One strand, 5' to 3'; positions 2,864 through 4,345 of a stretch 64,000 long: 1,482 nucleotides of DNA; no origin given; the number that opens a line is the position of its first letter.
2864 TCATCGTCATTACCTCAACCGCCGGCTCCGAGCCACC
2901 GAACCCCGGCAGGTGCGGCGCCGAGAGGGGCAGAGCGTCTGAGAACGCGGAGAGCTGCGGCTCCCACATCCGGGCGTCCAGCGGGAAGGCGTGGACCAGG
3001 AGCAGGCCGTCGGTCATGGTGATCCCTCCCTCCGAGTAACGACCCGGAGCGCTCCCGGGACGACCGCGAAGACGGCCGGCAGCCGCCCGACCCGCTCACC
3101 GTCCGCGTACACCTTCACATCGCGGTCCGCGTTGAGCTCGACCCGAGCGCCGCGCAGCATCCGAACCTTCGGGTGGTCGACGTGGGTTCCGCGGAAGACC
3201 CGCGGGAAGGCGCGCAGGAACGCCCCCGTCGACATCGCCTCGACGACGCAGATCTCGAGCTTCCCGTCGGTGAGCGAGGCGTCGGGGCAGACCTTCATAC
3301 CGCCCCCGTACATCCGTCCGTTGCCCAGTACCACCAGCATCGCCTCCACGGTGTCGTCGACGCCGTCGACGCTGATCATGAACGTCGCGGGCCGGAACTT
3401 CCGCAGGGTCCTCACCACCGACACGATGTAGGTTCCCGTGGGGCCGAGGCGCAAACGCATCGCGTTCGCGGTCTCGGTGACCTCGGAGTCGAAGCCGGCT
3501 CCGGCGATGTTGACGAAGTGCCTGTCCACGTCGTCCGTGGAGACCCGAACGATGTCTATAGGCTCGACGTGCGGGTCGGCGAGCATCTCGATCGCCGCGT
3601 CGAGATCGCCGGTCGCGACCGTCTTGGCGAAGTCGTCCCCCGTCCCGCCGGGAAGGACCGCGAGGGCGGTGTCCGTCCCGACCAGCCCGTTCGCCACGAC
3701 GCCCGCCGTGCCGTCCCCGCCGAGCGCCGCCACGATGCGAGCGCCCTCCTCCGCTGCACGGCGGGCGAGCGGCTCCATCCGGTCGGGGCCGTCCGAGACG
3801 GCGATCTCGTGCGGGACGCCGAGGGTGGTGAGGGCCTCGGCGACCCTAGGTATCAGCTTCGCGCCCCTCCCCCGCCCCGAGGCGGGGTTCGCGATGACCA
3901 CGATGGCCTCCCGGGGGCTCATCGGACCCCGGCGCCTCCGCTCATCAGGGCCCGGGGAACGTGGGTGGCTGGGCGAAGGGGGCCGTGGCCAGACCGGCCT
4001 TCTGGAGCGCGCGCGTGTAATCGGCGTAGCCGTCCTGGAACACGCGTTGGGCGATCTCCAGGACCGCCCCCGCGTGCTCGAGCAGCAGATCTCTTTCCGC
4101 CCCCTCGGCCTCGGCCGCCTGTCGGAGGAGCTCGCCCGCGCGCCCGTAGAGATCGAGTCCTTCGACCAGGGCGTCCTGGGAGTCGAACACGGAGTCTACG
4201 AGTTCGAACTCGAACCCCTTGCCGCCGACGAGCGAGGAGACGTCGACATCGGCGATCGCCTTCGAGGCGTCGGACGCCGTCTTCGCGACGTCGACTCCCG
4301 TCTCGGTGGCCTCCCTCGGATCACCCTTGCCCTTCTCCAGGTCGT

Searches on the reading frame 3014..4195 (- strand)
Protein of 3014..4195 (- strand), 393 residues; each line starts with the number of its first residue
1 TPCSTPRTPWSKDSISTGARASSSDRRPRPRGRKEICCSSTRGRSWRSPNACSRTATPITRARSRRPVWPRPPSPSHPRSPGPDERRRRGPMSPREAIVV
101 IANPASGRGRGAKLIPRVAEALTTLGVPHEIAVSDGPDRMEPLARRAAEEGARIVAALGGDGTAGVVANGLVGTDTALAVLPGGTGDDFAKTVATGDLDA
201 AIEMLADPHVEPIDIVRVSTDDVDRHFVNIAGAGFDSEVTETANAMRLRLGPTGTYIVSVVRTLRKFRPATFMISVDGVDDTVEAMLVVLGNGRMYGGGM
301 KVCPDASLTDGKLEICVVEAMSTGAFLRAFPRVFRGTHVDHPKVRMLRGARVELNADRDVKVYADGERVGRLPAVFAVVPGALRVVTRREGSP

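Call 52: search_protein_families(library=pfam, proteins=[window:3014-4195:-], max_evalue=0.00001)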
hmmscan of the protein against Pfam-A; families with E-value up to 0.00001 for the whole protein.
window:3014-4195:- (393 aa): 2 families
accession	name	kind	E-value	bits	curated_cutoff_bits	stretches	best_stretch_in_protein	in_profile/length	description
PF19279.4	YegS_C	-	8.9e-49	165.7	27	1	232-386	4-157/158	YegS C-terminal NAD kinase beta sandwich-like domain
PF00781.29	DAGK_cat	-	9.6e-28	96.7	23.6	1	98-218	2-125/125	Diacylglycerol kinase catalytic domain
